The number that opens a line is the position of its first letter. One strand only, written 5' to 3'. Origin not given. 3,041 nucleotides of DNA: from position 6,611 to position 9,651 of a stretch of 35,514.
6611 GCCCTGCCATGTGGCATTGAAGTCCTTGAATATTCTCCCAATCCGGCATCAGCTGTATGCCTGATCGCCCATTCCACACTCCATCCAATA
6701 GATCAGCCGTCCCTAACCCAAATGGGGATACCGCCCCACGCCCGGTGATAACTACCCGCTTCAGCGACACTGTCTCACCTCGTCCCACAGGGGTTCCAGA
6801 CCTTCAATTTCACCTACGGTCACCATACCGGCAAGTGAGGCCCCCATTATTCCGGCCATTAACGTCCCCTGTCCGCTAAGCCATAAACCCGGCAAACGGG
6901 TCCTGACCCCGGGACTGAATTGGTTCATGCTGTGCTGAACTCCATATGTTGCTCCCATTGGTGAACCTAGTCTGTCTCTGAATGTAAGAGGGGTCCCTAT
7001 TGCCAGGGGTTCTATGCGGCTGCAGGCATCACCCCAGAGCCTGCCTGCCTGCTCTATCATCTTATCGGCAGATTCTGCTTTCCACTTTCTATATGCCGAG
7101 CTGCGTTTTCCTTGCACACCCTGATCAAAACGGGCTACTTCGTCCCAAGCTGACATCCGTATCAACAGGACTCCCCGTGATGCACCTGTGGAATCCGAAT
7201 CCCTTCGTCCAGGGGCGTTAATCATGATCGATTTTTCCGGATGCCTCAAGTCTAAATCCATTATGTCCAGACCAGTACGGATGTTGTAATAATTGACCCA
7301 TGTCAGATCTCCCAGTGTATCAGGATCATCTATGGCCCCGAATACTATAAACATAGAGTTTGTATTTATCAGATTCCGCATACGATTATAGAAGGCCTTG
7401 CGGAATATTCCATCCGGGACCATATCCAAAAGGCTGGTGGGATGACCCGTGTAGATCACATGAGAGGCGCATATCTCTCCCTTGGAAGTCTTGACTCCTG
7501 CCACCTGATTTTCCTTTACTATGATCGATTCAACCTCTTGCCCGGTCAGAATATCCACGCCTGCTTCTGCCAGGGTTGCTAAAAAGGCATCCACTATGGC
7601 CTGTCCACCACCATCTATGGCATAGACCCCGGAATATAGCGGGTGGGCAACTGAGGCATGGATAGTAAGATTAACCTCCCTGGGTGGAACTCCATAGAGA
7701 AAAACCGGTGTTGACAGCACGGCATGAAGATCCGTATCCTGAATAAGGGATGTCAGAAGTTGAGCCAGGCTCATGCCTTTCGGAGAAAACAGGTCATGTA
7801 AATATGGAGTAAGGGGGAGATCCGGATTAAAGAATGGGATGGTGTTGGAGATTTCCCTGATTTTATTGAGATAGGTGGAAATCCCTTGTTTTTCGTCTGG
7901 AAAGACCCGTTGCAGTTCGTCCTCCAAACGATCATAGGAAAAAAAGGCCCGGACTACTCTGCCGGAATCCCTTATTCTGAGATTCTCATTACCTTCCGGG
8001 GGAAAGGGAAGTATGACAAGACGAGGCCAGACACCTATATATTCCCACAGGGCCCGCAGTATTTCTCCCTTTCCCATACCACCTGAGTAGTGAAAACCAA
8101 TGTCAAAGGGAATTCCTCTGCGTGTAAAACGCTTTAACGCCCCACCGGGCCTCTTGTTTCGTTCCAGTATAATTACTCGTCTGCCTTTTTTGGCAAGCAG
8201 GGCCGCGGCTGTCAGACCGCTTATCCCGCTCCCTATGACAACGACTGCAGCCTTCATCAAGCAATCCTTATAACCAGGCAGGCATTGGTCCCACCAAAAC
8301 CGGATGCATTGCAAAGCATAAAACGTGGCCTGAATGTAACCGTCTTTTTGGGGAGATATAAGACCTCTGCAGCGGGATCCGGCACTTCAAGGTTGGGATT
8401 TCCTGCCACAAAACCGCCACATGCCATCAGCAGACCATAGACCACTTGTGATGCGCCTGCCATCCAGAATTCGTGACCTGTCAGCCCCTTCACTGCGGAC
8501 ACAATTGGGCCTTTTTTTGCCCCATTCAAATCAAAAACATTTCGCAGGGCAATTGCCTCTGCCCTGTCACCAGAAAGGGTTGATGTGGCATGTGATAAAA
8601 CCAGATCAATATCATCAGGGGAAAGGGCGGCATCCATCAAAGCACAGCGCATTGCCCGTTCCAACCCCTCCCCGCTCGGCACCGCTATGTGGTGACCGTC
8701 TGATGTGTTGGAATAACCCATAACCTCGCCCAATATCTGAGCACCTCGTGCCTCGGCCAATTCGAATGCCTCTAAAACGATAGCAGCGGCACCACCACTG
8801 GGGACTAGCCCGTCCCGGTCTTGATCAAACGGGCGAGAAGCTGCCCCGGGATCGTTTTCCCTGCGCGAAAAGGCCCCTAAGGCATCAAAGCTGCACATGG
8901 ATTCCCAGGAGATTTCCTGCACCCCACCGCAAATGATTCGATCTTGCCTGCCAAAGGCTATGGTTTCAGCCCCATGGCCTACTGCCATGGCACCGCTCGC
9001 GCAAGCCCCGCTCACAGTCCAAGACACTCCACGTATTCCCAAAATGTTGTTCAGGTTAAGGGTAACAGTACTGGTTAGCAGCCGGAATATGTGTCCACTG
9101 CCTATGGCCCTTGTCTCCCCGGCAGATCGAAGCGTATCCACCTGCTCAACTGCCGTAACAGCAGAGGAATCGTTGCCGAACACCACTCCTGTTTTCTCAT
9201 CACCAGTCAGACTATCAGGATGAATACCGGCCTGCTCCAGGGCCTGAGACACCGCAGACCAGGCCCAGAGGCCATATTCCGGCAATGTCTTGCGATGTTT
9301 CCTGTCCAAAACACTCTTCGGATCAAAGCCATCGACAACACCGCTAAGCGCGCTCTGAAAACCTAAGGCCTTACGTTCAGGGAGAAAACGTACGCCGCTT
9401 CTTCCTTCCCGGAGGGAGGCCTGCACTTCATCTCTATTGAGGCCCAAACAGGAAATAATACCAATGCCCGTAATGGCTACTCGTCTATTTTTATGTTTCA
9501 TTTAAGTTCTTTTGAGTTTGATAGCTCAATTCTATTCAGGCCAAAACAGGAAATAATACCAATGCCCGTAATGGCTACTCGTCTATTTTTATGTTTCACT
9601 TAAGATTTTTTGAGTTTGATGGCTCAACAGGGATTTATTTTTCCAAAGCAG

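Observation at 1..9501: Translationally coupled type-II-FAS-like operon with two radical SAM enzymes, a CrtI-like desaturase and a lipid acyltransferase: candidate pathway for an unusual lipid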

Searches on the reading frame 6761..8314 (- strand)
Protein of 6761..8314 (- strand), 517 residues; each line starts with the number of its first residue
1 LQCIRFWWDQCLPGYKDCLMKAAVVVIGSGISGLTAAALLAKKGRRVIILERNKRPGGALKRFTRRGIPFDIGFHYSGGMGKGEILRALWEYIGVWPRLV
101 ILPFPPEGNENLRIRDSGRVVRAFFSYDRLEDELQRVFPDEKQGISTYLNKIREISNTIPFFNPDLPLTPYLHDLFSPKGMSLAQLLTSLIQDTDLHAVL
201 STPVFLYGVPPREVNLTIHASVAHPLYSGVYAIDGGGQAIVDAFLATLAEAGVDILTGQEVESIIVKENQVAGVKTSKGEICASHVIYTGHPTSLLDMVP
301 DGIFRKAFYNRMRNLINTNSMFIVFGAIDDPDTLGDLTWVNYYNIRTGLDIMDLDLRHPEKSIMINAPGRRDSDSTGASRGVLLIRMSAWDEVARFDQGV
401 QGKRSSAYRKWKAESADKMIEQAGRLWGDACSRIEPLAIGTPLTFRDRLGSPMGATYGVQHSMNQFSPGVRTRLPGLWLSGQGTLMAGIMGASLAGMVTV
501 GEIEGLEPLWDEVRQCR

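Call 7: search_protein_families(library=pfam, proteins=[window:6761-8314:-], max_evalue=0.001)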
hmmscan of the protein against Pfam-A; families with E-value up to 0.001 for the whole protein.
window:6761-8314:- (517 aa): 12 families
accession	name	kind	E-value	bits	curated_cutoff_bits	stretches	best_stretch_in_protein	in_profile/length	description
PF13450.12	NAD_binding_8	-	1.1e-15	58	21.9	1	26-92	1-67/68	NAD(P)-binding Rossmann-like domain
PF01266.30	DAO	-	2.5e-15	57.3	27.9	2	24-64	2-43/353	FAD dependent oxidoreductase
PF01593.30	Amino_oxidase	-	5.3e-15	56.1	19.8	1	31-300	1-269/443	Flavin containing amine oxidoreductase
PF03486.20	HI0933_like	-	1.1e-10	41.9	50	1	23-58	2-37/244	HI0933-like protein Rossmann domain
PF01946.23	Thi4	-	1.8e-10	40.9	26.2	1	20-59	16-56/235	Thi4 family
PF00890.30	FAD_binding_2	-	5.7e-10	39.4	20.4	1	24-60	2-38/414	FAD binding domain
PF12831.13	FAD_oxidored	-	5.9e-09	36.2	27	1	24-78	2-53/416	FAD dependent oxidoreductase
PF00070.33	Pyr_redox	-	1.9e-08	35.1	22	1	24-57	2-35/82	Pyridine nucleotide-disulphide oxidoreductase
PF07992.20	Pyr_redox_2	-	5.3e-08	33.1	26.1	1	20-58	141-179/291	Pyridine nucleotide-disulphide oxidoreductase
PF01494.25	FAD_binding_3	-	6.5e-05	22.7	22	1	22-55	2-35/349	FAD binding domain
PF01134.28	GIDA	-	6.8e-05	22.5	22.1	0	24-53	2-31/391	Glucose inhibited division protein A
PF13738.12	Pyr_redox_3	-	0.00013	21.7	30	0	25-64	1-40/305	Pyridine nucleotide-disulphide oxidoreductase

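Call 8: search_protein_families(library=ncbifam, proteins=[window:6761-8314:-], max_evalue=0.001)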
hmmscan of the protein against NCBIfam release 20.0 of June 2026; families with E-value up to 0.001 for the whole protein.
window:6761-8314:- (517 aa): 82 families (the best 25 are shown)
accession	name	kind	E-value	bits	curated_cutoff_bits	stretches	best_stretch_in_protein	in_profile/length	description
TIGR02733.1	desat_CrtD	equivalog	1.1e-32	113.4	549.7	1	22-485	2-469/492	C-3',4' desaturase CrtD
TIGR02734.1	crtI_fam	subfamily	3.1e-25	88.8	238.1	1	24-484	1-468/504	phytoene desaturase family protein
TIGR02730.1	carot_isom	equivalog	4e-23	82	586.9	1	24-485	3-469/493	carotenoid isomerase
NF045637.1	carotdesatCrtDProt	equivalog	4.1e-23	81.7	580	2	24-73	1-50/485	1-hydroxycarotenoid 3,4-desaturase CrtD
NF058655.1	CrtID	equivalog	2.1e-21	76.3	640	2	24-74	1-51/478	bifunctional phytoene desaturase/3,4-desaturase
NF005560.0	PRK07233.1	equivalog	1.6e-17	63.4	252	2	24-75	3-54/435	hypothetical protein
TIGR03467.1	HpnE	equivalog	2.3e-13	50.3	283.05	1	24-98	1-75/430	hydroxysqualene dehydroxylase HpnE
NF045689.1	BCarotKetCrtO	equivalog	2.7e-13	49.3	1000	2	22-60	4-42/563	beta-carotene ketolase CrtO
TIGR00275.1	TIGR00275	subfamily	5.3e-12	45.3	183.8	2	24-57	1-34/401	aminoacetone oxidase family FAD-binding enzyme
NF042421.1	hydcarot_desat_CrtD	equivalog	2.3e-11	42.9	500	1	21-151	2-126/487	1-hydroxycarotenoid 3,4-desaturase CrtD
NF006130.0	PRK08274.1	equivalog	1.9e-10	40.2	369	2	214-281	108-180/467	FAD-dependent tricarballylate dehydrogenase TcuA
NF004789.0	PRK06134.1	subfamily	9.8e-10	37.6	747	1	22-59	13-50/581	FAD-dependent oxidoreductase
NF001933.0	PRK00711.1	subfamily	1.8e-09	37.1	383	1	24-57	3-36/429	D-amino acid dehydrogenase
NF005548.0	PRK07208.1-4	equivalog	4.3e-09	35.5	389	1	21-92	3-72/488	hypothetical protein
TIGR00292.1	TIGR00292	equivalog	4.5e-09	35.9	148.3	1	19-59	19-59/254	sulfide-dependent adenosine diphosphate thiazole synthase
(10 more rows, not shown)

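Call 48: search_solved_structures(query=window:6761-8257:-, max_evalue=0.001)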
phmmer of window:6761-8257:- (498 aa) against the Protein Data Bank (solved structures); distinct sequences matched with E-value up to 0.001: 41.
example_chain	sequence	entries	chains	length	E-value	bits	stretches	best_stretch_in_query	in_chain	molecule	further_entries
4dgk_A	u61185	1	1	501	5.7e-10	41.5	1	5-482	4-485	Phytoene dehydrogenase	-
4rep_A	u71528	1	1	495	8.5e-09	37.7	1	4-268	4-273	Gamma-carotene desaturase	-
4y4m_A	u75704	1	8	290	2.9e-07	32.6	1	2-40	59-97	Putative ribose 1,5-bisphosphate isomerase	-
4y4n_A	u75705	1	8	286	5e-07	31.8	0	5-40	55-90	Putative ribose 1,5-bisphosphate isomerase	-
3ka7_A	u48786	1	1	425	2.3e-06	29.7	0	5-57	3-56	Oxidoreductase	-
6hk1_A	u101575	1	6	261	5.8e-06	28.3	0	4-40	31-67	Thiazole synthase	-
1y56_B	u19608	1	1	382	8.7e-06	27.7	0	2-39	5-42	sarcosine oxidase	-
3nrn_A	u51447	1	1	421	7e-05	24.7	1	5-58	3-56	uncharacterized protein PF1083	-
8p84_A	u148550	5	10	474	7.7e-05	24.6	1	4-91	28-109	Monoamine oxidase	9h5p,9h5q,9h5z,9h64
1f8r_A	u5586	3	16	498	8.6e-05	24.5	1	5-46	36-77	L-AMINO ACID OXIDASE | L-amino-acid oxidase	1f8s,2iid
5ts5_A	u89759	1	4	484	9.2e-05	24.4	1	4-46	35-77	Amine oxidase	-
4e0v_A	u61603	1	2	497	9.8e-05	24.3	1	4-46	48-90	L-amino-acid oxidase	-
2i0z_A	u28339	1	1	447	0.00012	23.9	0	211-269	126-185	NAD(FAD)-utilizing dehydrogenases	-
2c75_A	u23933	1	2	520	0.00019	23.4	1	2-69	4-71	AMINE OXIDASE (FLAVIN-CONTAINING) B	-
2c73_A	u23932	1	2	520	0.00019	23.3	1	2-69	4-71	AMINE OXIDASE (FLAVIN-CONTAINING) B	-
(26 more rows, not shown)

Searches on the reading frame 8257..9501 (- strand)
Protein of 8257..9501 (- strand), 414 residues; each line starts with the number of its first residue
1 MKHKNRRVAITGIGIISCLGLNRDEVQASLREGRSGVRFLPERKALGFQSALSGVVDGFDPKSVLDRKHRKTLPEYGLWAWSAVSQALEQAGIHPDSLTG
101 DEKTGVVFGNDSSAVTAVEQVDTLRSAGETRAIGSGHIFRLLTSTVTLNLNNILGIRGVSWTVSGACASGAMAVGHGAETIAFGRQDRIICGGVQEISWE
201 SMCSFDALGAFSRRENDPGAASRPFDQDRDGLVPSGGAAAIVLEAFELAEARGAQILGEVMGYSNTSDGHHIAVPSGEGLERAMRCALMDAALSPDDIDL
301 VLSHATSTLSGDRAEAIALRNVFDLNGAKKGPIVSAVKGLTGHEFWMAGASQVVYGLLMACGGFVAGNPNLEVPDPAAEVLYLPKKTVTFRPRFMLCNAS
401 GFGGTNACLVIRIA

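Call 7: search_protein_families(library=pfam, proteins=[window:8257-9501:-], max_evalue=0.001)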
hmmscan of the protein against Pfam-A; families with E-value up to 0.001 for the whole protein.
window:8257-9501:- (414 aa): 3 families
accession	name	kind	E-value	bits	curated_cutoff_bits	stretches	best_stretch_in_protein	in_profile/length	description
PF00109.32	ketoacyl-synt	-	1.4e-35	123.5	20.8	1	6-245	2-248/252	Beta-ketoacyl synthase, N-terminal domain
PF02801.28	Ketoacyl-synt_C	-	6.7e-22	78.2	20.8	1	258-371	2-118/119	Beta-ketoacyl synthase, C-terminal domain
PF00108.29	Thiolase_N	-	1.1e-05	25.4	26.4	1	159-204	77-122/260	Thiolase, N-terminal domain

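Call 8: search_protein_families(library=ncbifam, proteins=[window:8257-9501:-], max_evalue=0.001)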
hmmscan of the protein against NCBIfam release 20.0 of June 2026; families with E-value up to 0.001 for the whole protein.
window:8257-9501:- (414 aa): 26 families (the best 25 are shown)
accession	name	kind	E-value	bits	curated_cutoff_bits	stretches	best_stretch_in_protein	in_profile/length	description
NF005935.0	PRK07967.1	equivalog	3.9e-104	348.7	630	1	6-412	2-402/406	beta-ketoacyl-ACP synthase I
TIGR03150.1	fabF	equivalog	2.3e-89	299.9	493.75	1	6-412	1-407/407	beta-ketoacyl-ACP synthase II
NF005589.0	PRK07314.1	subfamily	4.2e-84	282.7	387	1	4-412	2-410/413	beta-ketoacyl-ACP synthase II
NF006587.0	PRK09116.1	equivalog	1.7e-78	264.2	470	1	6-412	2-405/408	beta-ketoacyl-ACP synthase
NF004970.0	PRK06333.1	subfamily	2.5e-77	260.5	525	1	4-412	2-420/424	beta-ketoacyl-ACP synthase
NF006274.0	PRK08439.1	equivalog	5.7e-69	232.9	621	1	6-412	2-404/406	beta-ketoacyl-ACP synthase II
NF005490.0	PRK07103.1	equivalog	5.1e-62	210.2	445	1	5-412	3-411/414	polyketide beta-ketoacyl:acyl carrier protein synthase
NF006434.0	PRK08722.1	equivalog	9.7e-62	209.1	759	1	5-411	3-411/414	beta-ketoacyl-ACP synthase II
NF005076.0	PRK06501.1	equivalog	6.8e-61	206.4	629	1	8-411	13-420/425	beta-ketoacyl-ACP synthase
NF006618.0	PRK09185.1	subfamily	2.3e-52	178.4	407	1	6-411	3-390/394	beta-ketoacyl-ACP synthase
NF005916.1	PRK07910.1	equivalog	2.3e-49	168.5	560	1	7-410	13-414/418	KasA/KasB family beta-ketoacyl-ACP synthase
NF004618.0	PRK05952.1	equivalog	1.8e-47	162.1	455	1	7-412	3-381/384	beta-ketoacyl-ACP synthase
NF058662.1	cispenta_AmcF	equivalog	1.7e-45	155.6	325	1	8-411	2-367/369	cispentacin biosynthesis acyltransferase subunit AmcF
NF040607.1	mycolic_Pks13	equivalog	7.7e-25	86.6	2100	1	86-412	198-524/1680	polyketide synthase Pks13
NF045894.1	PKS_plus_SDR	equivalog_domain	1.8e-24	85.5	1740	1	86-358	100-363/1515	type I polyketide synthase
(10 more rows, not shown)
